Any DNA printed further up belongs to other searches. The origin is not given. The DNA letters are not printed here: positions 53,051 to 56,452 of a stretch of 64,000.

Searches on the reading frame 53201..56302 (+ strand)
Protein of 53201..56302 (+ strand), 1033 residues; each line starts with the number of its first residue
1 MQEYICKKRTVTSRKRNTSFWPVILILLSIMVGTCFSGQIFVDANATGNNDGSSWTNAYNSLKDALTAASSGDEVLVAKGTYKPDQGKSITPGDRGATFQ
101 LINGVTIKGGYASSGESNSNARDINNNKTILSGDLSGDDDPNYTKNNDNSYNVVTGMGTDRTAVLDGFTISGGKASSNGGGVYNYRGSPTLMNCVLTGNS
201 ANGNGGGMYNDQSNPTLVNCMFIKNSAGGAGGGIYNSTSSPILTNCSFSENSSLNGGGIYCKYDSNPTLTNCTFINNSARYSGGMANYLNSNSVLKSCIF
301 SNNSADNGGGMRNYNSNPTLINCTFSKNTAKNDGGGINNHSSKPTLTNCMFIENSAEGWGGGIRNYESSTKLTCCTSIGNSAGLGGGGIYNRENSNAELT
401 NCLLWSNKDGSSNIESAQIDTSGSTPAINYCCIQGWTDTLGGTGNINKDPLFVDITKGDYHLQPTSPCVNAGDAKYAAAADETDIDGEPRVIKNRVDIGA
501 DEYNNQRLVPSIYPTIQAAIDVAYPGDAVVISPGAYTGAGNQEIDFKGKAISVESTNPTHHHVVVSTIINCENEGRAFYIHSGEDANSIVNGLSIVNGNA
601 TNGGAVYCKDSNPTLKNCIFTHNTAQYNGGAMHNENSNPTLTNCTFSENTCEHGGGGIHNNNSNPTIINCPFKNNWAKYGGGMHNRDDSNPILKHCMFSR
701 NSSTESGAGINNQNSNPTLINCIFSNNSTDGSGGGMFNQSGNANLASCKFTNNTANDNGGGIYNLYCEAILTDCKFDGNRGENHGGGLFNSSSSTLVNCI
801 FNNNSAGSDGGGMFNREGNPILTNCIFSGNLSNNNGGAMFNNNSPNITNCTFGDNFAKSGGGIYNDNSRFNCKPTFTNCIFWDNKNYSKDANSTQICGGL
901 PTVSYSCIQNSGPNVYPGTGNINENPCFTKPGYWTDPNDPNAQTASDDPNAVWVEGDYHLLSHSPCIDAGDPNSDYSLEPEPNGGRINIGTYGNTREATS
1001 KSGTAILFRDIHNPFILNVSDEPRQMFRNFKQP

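Call 10: search_protein_families(library=pfam, proteins=[window:53201-56302:+], max_evalue=0.01)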
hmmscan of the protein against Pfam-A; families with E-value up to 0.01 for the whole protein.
window:53201-56302:+ (1033 aa): 3 families
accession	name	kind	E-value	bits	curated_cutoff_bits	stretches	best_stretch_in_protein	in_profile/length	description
PF13229.12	Beta_helix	-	9.8e-30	103.7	25.9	5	232-372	24-151/158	Right handed beta helix region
PF02415.23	Chlam_PMP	-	2.6e-21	73.8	20.6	0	748-764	2-18/19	Chlamydia polymorphic membrane protein (Chlamydia_PMP) repeat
PF17161.10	DUF5123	-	0.00044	21.8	35.1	0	390-474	19-111/113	Domain of unknown function (DUF5123)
